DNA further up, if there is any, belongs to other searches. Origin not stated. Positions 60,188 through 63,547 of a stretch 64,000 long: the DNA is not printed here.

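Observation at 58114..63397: Periplasmic CHAT/TPR protease encoded immediately upstream of a sigma/anti-sigma pair: candidate alternative site-1 protease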

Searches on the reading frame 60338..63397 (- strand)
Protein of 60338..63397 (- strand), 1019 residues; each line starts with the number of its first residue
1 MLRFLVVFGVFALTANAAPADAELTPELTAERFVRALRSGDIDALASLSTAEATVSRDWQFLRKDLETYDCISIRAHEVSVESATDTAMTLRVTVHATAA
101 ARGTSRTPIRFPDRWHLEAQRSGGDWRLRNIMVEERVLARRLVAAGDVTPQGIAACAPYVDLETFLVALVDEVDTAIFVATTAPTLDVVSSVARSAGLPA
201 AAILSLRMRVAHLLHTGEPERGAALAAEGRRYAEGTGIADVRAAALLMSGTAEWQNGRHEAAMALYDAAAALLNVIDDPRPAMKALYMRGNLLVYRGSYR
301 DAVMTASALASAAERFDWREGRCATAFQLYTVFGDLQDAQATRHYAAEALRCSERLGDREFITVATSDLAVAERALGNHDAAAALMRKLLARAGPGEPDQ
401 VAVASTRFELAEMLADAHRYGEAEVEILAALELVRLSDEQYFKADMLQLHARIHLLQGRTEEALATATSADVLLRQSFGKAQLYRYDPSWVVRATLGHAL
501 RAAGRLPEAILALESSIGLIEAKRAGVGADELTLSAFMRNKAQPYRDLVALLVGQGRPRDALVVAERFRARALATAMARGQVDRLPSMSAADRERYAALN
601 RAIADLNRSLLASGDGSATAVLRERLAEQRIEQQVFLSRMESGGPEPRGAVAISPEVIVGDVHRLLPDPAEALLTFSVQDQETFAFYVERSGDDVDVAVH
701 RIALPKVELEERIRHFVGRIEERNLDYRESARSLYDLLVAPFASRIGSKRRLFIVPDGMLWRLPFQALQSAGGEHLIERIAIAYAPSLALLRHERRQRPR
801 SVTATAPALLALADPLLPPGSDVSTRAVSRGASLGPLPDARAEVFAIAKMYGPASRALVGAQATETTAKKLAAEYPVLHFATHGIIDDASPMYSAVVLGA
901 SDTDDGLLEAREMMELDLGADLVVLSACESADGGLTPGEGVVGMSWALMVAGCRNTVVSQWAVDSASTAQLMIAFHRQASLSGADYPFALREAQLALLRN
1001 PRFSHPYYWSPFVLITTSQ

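Call 3: search_protein_families(library=pfam, proteins=[window:60338-63397:-], max_evalue=0.01)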
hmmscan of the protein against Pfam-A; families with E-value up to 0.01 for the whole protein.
window:60338-63397:- (1019 aa): 4 families
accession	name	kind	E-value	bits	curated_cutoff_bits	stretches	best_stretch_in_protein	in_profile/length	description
PF12770.12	CHAT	-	7.5e-67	226.2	24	1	729-1015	2-287/289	CHAT domain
PF13424.12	TPR_12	-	1.1e-09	38.7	30.1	1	404-468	3-69/77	Tetratricopeptide repeat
PF13428.12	TPR_14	-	9.7e-05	23.1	23.5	0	244-272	2-30/44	Tetratricopeptide repeat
PF13432.12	TPR_16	-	0.0063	17.4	32.7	0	216-271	10-59/65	Tetratricopeptide repeat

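Call 6: search_protein_families(library=ncbifam, proteins=[window:60338-63397:-], max_evalue=1)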
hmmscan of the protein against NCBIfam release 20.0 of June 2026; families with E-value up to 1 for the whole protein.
window:60338-63397:- (1019 aa): 3 families
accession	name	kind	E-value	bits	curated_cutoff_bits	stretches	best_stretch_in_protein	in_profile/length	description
NF041237.1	CAS_csx29_CRASP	exception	0.00019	20.5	300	1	748-930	420-577/670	type III-E CRISPR-associated TPR-CHAT protein Csx29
NF051431.1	Rv0361_Cterm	subfamily_domain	0.045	13.9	37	1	6-127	20-137/140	Rv0361 family membrane protein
NF052415.1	T3SS_chap_SctY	equivalog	0.91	10.1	70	1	206-268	43-102/106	type III secretion apparatus assembly chaperone SctY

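Call 8: find_homologous_proteins(query=window:60338-63397:-, max_evalue=1e-10)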
Query window:60338-63397:- (1019 aa): 83 proteins with E <= 1e-10 among 8000 candidates.
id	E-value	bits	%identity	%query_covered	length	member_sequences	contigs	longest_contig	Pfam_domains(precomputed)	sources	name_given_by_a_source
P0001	0.0e+0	2195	100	100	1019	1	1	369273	PF13424.13,PF12770.13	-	-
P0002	0.0e+0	1252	61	97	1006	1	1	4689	PF13424.13,PF12770.13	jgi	jgi:CHAT domain-containing protein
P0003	0.0e+0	1251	63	97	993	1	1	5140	PF17874.8,PF13424.13,PF12770.13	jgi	jgi:CHAT domain-containing protein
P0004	0.0e+0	1190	58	97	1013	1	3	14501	PF13424.13,PF12770.13,PF13374.13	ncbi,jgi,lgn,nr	ncbi:MAG TPA: CHAT domain-containing tetratricopeptide repeat protein [Thermoanaerobaculia bacterium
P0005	0.0e+0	1164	56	100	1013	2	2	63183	PF17874.8,PF13424.13,PF12770.13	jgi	-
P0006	1.2e-293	995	52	97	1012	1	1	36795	PF13424.13,PF12770.13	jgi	jgi:CHAT domain-containing protein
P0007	6.4e-95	337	32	98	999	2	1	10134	PF13424.13,PF12770.13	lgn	-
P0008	9.3e-95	337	34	75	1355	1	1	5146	PF10602.16,PF13431.13,PF13414.13,PF21325.4,PF13176.13,PF24885.2,PF13428.13,PF12770.13,PF13374.13,PF10516.16,PF17874.8,PF00515.35,PF13424.13,PF28559.1,PF21033.5,PF14938.13,PF13432.13,PF13181.13,PF08626.17,PF07719.24,PF13174.13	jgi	jgi:tetratricopeptide (TPR) repeat protein/CHAT domain-containing protein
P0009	3.1e-92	328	33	86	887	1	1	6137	PF12770.13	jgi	jgi:CHAT domain-containing protein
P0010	1.9e-61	226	28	76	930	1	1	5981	PF12862.14,PF13176.13,PF13428.13,PF12770.13,PF13374.13,PF07721.21,PF14559.13,PF17874.8,PF00515.35,PF13424.13,PF28559.1,PF21033.5,PF13432.13,PF13181.13,PF07719.24,PF13174.13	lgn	-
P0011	3.2e-49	186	29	75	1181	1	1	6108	PF10602.16,PF12862.14,PF13414.13,PF13176.13,PF24885.2,PF13428.13,PF12770.13,PF13374.13,PF13371.13,PF17874.8,PF00515.35,PF13424.13,PF21033.5,PF14938.13,PF13181.13,PF07719.24,PF13174.13,PF14703.13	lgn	-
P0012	3.0e-46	176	31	53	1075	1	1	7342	PF13414.13,PF17874.8,PF00515.35,PF13424.13,PF13176.13,PF14938.13,PF13428.13,PF12770.13,PF13181.13,PF07719.24,PF13374.13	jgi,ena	jgi:CHAT domain-containing protein/tetratricopeptide (TPR) repeat protein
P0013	2.7e-40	156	38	4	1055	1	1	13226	PF09976.16,PF17874.8,PF13424.13,PF12770.13,PF13181.13,PF07719.24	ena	-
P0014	2.1e-39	153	30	71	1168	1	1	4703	PF17874.8,PF00515.35,PF10952.16,PF13424.13,PF13176.13,PF12770.13,PF13181.13,PF07719.24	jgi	jgi:CHAT domain-containing protein/tetratricopeptide (TPR) repeat protein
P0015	2.7e-37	146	32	52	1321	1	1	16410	PF17874.8,PF00515.35,PF13424.13,PF24885.2,PF14938.13,PF13432.13,PF12770.13,PF07719.24,PF13374.13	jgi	jgi:CHAT domain-containing protein/Tfp pilus assembly protein PilF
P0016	1.9e-36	144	35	34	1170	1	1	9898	PF17820.8,PF13424.13,PF12770.13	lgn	-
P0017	5.8e-34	135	30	67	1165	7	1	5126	PF17874.8,PF00515.35,PF13424.13,PF13176.13,PF12770.13,PF13181.13,PF07719.24,PF13374.13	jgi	jgi:CHAT domain-containing protein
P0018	5.7e-33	132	29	50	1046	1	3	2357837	PF17874.8,PF13424.13,PF13428.13,PF12770.13,PF13181.13,PF07719.24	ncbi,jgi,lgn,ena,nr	ncbi:MAG: CHAT domain-containing protein [Acidobacteria bacterium]|nr:CHAT domain-containing protein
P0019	8.5e-33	132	37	26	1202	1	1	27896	PF01839.30,PF13517.13,PF13424.13,PF13432.13,PF12770.13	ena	-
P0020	7.4e-32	128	35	8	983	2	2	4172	PF00515.35,PF13424.13,PF13176.13,PF12770.13,PF13181.13,PF07719.24,PF13374.13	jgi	-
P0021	1.0e-31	128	28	50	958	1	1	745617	PF10345.16,PF17874.8,PF00515.35,PF13424.13,PF13176.13,PF12770.13,PF13181.13,PF07719.24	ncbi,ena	-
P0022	1.7e-31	127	28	50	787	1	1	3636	PF13424.13,PF12770.13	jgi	jgi:CHAT domain-containing protein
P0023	6.0e-31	125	29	59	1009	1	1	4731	PF17874.8,PF00515.35,PF13424.13,PF13176.13,PF12770.13,PF13181.13,PF07719.24,PF13374.13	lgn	-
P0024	8.9e-31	125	30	50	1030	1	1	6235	PF00515.35,PF13424.13,PF13176.13,PF12770.13,PF13181.13,PF07719.24,PF13374.13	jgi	jgi:tetratricopeptide (TPR) repeat protein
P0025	4.6e-30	122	38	29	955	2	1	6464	PF14559.13,PF17874.8,PF00515.35,PF13424.13,PF13428.13,PF12770.13,PF13181.13,PF12968.14,PF07719.24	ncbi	-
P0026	1.6e-29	121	27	68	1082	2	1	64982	PF13431.13,PF13414.13,PF00515.35,PF13424.13,PF13176.13,PF13432.13,PF13428.13,PF12770.13,PF13181.13,PF07719.24,PF13374.13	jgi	jgi:CHAT domain-containing protein/tetratricopeptide (TPR) repeat protein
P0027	4.4e-29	119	26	72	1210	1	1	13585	PF13176.13,PF13428.13,PF12770.13,PF13374.13,PF17874.8,PF00515.35,PF13424.13,PF21033.5,PF14938.13,PF13432.13,PF13181.13,PF07719.24,PF13174.13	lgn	-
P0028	5.7e-29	119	34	34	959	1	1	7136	PF12770.13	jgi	jgi:hypothetical protein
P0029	9.5e-29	118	27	76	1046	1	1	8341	PF12862.14,PF13414.13,PF10579.15,PF13176.13,PF24885.2,PF18768.8,PF13428.13,PF12770.13,PF13374.13,PF07721.21,PF14559.13,PF25068.3,PF13371.13,PF17874.8,PF00515.35,PF13424.13,PF28559.1,PF21033.5,PF14938.13,PF13432.13,PF13181.13,PF07719.24,PF13174.13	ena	-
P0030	1.2e-28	118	27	51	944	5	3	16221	PF00515.35,PF13424.13,PF13176.13,PF14938.13,PF12770.13,PF07719.24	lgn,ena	-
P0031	3.6e-28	116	27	76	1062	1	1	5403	PF12862.14,PF17874.8,PF00515.35,PF13424.13,PF13176.13,PF14938.13,PF12770.13,PF13181.13,PF07719.24,PF13374.13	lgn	-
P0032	2.5e-27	113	30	58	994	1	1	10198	PF13414.13,PF17874.8,PF00515.35,PF13424.13,PF13176.13,PF14938.13,PF13432.13,PF12770.13,PF13181.13,PF07719.24,PF13374.13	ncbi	-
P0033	2.5e-27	113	26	74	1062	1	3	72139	PF14559.13,PF17874.8,PF00515.35,PF13424.13,PF13176.13,PF13428.13,PF12770.13,PF13181.13,PF07719.24,PF13374.13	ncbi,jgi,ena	-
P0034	4.0e-27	113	33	33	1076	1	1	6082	PF12770.13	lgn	-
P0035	4.5e-27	113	35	26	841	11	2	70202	PF17874.8,PF00515.35,PF13424.13,PF28559.1,PF13176.13,PF12770.13,PF13181.13,PF07719.24,PF13374.13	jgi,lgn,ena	-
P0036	7.1e-27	112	30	51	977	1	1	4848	PF00515.35,PF13424.13,PF12770.13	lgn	-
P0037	9.2e-27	112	29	64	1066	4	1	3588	PF17874.8,PF00515.35,PF13424.13,PF13176.13,PF14938.13,PF12770.13,PF13181.13,PF07719.24,PF13374.13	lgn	-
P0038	1.8e-26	111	28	75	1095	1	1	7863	PF13424.13,PF12770.13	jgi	jgi:CHAT domain-containing protein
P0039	2.1e-26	110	26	66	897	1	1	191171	PF17874.8,PF00515.35,PF13424.13,PF13176.13,PF12770.13,PF13181.13,PF07719.24,PF13374.13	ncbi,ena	-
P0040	1.9e-25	107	32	49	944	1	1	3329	PF00515.35,PF13424.13,PF14938.13,PF12770.13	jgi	jgi:tetratricopeptide (TPR) repeat protein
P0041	2.1e-25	107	26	66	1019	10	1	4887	PF00515.35,PF13424.13,PF12770.13,PF07719.24,PF13374.13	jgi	jgi:CHAT domain-containing protein/tetratricopeptide (TPR) repeat protein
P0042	3.2e-25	106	26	63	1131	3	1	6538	PF17874.8,PF00515.35,PF13424.13,PF13176.13,PF24885.2,PF14938.13,PF13428.13,PF12770.13,PF13181.13,PF07719.24,PF13374.13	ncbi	-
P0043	4.5e-25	106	36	28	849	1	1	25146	PF00515.35,PF13424.13,PF13428.13,PF12770.13,PF13181.13,PF07719.24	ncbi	-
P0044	4.8e-25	106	34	34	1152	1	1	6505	PF00515.35,PF13424.13,PF13176.13,PF14938.13,PF12770.13,PF13181.13,PF07719.24,PF13374.13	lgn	-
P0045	4.9e-25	106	34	28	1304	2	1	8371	PF13424.13,PF12770.13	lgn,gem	-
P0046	5.0e-25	106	25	75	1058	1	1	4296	PF10602.16,PF17874.8,PF00515.35,PF13424.13,PF28559.1,PF13176.13,PF12770.13,PF13181.13,PF07719.24,PF13374.13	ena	-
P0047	7.0e-25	105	34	28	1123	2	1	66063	PF13490.12,PF12770.13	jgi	jgi:CHAT domain-containing protein/Flp pilus assembly protein TadD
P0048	3.9e-24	103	36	27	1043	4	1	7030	PF13424.13,PF12770.13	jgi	-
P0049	5.6e-23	99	33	28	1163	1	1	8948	PF13176.13,PF24885.2,PF13428.13,PF12770.13,PF13374.13,PF07721.21,PF23231.2,PF14559.13,PF17874.8,PF00515.35,PF13424.13,PF13432.13,PF13181.13,PF07719.24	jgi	-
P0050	1.1e-22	98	32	36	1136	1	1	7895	PF13414.13,PF12770.13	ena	-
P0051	1.2e-22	98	37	29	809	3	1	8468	PF00515.35,PF13424.13,PF13176.13,PF12770.13,PF13181.13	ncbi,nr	ncbi:MAG: CHAT domain-containing protein, partial [Planctomycetota bacterium]|nr:CHAT domain-contain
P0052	1.4e-22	98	26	75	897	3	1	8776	PF17874.8,PF00515.35,PF13424.13,PF13176.13,PF12770.13,PF07719.24,PF13374.13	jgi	jgi:CHAT domain-containing protein/tetratricopeptide (TPR) repeat protein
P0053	4.9e-22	96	34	28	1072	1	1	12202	PF13424.13,PF13176.13,PF24885.2,PF12770.13,PF13374.13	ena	-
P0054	1.1e-21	95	31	28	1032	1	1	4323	PF12770.13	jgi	-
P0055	1.2e-21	95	27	76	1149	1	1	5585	PF10602.16,PF13414.13,PF13176.13,PF13428.13,PF12770.13,PF13374.13,PF07721.21,PF17874.8,PF00515.35,PF13424.13,PF14938.13,PF13181.13,PF07719.24,PF13174.13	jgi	jgi:CHAT domain-containing protein/Tfp pilus assembly protein PilF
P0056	4.0e-21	93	34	27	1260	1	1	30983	PF00515.35,PF13424.13,PF13176.13,PF12770.13,PF13181.13,PF13374.13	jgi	jgi:CHAT domain-containing protein/Tfp pilus assembly protein PilF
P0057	1.3e-20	91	29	49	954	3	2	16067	PF13424.13,PF12770.13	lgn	-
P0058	1.7e-20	91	32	36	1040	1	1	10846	PF12770.13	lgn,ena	-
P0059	5.3e-20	89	34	20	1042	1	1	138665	PF13431.13,PF13180.13,PF00515.35,PF13424.13,PF13176.13,PF24885.2,PF13432.13,PF12770.13,PF13181.13,PF07719.24,PF13374.13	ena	-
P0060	7.7e-20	89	36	23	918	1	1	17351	PF12770.13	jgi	jgi:tetratricopeptide (TPR) repeat protein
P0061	2.4e-19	87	33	29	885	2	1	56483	PF13424.13,PF12770.13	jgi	-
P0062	3.1e-19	87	33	28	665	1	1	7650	PF12770.13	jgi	jgi:CHAT domain-containing protein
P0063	4.3e-19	86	32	34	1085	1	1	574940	PF12770.13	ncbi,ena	-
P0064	1.5e-18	84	29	56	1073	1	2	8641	PF00515.35,PF13424.13,PF12770.13,PF13181.13,PF07719.24,PF13374.13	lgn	-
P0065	3.8e-18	83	30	42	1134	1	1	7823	PF00515.35,PF13424.13,PF14938.13,PF12770.13,PF07719.24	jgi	jgi:CHAT domain-containing protein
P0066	5.3e-18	83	31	34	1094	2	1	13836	PF13431.13,PF13414.13,PF13176.13,PF24885.2,PF13428.13,PF12770.13,PF13374.13,PF07721.21,PF14559.13,PF17874.8,PF00515.35,PF13424.13,PF13432.13,PF13181.13,PF07719.24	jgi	jgi:CHAT domain-containing protein/tetratricopeptide (TPR) repeat protein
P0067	1.6e-17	81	31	33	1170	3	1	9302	PF17874.8,PF00515.35,PF13424.13,PF12770.13,PF07719.24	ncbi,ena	-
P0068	2.2e-17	81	30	30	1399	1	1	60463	PF23774.2,PF13431.13,PF07720.19,PF21325.4,PF14357.12,PF13176.13,PF24885.2,PF13428.13,PF12770.13,PF13374.13,PF07721.21,PF14559.13,PF24575.2,PF17874.8,PF00515.35,PF04212.25,PF13424.13,PF13432.13,PF13181.13,PF14561.13,PF07719.24,PF28567.1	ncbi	-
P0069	3.2e-16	77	38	18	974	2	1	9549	PF17874.8,PF00515.35,PF13424.13,PF24885.2,PF12770.13,PF13181.13,PF07719.24,PF13374.13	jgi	jgi:CHAT domain-containing protein/Tfp pilus assembly protein PilF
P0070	3.8e-16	76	28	34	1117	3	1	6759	PF13424.13,PF13176.13,PF12770.13,PF13181.13,PF07719.24,PF13374.13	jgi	jgi:CHAT domain-containing protein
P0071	1.7e-15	74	33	23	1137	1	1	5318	PF12770.13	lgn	-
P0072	6.5e-15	72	33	27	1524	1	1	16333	PF14559.13,PF13414.13,PF00515.35,PF12895.14,PF13424.13,PF13432.13,PF12770.13,PF13181.13,PF07719.24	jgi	jgi:CHAT domain-containing protein/lipopolysaccharide biosynthesis regulator YciM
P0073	8.1e-15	72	27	45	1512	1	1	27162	PF13414.13,PF00515.35,PF13424.13,PF14938.13,PF13432.13,PF13428.13,PF12770.13,PF13181.13,PF07719.24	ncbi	-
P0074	1.3e-14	71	29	28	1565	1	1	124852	PF13431.13,PF13176.13,PF24885.2,PF13428.13,PF12770.13,PF13374.13,PF07721.21,PF14559.13,PF17874.8,PF00515.35,PF13424.13,PF28559.1,PF13432.13,PF13181.13,PF07719.24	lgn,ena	-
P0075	2.4e-14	70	29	41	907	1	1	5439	PF12770.13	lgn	-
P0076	3.0e-14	70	31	27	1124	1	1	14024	PF12770.13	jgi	jgi:CHAT domain-containing protein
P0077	6.9e-14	69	29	26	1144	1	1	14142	PF17874.8,PF00515.35,PF13424.13,PF13176.13,PF12770.13,PF13181.13,PF07719.24,PF13374.13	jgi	jgi:CHAT domain-containing protein/tetratricopeptide (TPR) repeat protein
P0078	4.8e-13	66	35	18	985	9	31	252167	PF00515.35,PF13424.13,PF13176.13,PF24885.2,PF12770.13,PF13181.13,PF07719.24,PF13374.13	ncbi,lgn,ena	-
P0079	1.5e-12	65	33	25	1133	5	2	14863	PF14559.13,PF12770.13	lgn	-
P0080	1.6e-12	64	26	45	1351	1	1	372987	PF00515.35,PF13424.13,PF13176.13,PF14938.13,PF13432.13,PF12770.13,PF13181.13,PF07719.24,PF13174.13,PF13374.13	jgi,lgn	-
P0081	6.7e-12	62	33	26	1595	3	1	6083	PF13414.13,PF13176.13,PF13428.13,PF12770.13,PF14559.13,PF17874.8,PF00515.35,PF13424.13,PF28559.1,PF13432.13,PF13181.13,PF07719.24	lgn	-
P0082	5.8e-11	59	30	27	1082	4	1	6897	PF00515.35,PF13424.13,PF12770.13,PF13181.13,PF07719.24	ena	-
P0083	8.0e-11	59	28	27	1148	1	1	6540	PF17874.8,PF00515.35,PF13424.13,PF24885.2,PF12770.13,PF13181.13,PF07719.24,PF13374.13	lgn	-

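Call 11: find_encoding_contigs(protein=P0005, flank=10000, max_places=3)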
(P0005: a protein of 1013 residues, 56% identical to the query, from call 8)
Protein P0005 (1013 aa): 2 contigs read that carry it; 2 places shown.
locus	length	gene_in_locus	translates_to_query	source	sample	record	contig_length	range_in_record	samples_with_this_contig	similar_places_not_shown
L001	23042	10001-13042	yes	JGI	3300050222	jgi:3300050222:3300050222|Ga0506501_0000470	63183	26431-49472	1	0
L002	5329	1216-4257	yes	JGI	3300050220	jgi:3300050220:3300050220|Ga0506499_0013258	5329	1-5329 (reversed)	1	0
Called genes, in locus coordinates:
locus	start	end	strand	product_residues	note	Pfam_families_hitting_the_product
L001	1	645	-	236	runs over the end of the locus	PF00989:PAS, PF13188:PAS_8 (weak), PF08448:PAS_4, PF13426:PAS_9, PF08279:HTH_11 (faint), PF13384:HTH_23 (faint), PF08281:Sigma70_r4_2 (weak), PF00196:GerE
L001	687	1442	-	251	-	PF00902:TatC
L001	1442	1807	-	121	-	PF02416:TatA_B_E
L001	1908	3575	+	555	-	PF00595:PDZ, PF13180:PDZ_2, PF17820:PDZ_6, PF03572:Peptidase_S41, PF28547:CHD_PDZ-protease (faint)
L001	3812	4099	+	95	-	PF09538:FYDLN_acid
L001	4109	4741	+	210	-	PF04011:LemA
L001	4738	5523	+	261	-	PF04536:TPM_phosphatase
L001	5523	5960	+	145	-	PF04536:TPM_phosphatase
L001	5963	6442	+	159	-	PF01288:HPPK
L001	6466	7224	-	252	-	PF01551:Peptidase_M23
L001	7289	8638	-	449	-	PF18073:Zn_ribbon_LapB, PF13481:AAA_25, PF03796:DnaB_C (weak), PF06745:ATPase, PF05362:Lon_C (weak), PF13541:ChlI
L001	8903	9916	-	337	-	PF00710:Asparaginase, PF17763:Asparaginase_C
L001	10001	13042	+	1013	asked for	PF17874:TPR_MalT, PF13424:TPR_12, PF12770:CHAT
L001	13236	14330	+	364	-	-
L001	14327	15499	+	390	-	PF13490:zf-HC2 (faint)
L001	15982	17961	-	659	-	PF05593:RHS_repeat (faint), PF25023:TEN_YD-shell (weak)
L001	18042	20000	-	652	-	PF05593:RHS_repeat (faint), PF25023:TEN_YD-shell (weak)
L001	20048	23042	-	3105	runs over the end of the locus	PF05593:RHS_repeat (faint), PF13927:Ig_3 (faint), PF25023:TEN_YD-shell, PF07679:I-set (faint), PF19081:Ig_7 (weak)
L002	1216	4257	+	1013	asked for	PF17874:TPR_MalT, PF13424:TPR_12, PF12770:CHAT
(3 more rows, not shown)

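Call 12: find_encoding_contigs(protein=P0006, flank=10000, max_places=3)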
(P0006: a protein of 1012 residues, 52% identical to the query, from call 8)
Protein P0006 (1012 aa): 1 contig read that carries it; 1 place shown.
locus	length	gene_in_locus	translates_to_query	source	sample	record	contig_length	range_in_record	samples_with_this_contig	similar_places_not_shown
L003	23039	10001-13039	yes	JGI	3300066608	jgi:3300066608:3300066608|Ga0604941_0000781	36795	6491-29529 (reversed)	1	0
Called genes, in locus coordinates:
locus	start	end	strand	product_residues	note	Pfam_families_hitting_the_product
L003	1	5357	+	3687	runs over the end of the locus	PF05593:RHS_repeat (faint), PF25023:TEN_YD-shell (faint), PF07679:I-set (faint), PF13927:Ig_3 (faint), PF19081:Ig_7 (weak)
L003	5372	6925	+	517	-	PF25023:TEN_YD-shell (weak)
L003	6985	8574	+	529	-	PF25023:TEN_YD-shell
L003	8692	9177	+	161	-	-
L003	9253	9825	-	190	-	-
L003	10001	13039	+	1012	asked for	PF13424:TPR_12 (weak), PF12770:CHAT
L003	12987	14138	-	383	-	PF13490:zf-HC2 (faint)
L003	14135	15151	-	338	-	-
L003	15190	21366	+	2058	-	PF00501:AMP-binding, PF13193:AMP-binding_C, PF00550:PP-binding, PF00668:Condensation, PF00501:AMP-binding, PF13193:AMP-binding_C, PF00550:PP-binding, PF02615:Ldh_2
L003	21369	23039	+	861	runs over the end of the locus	PF00501:AMP-binding, PF13193:AMP-binding_C, PF00550:PP-binding, PF00975:Thioesterase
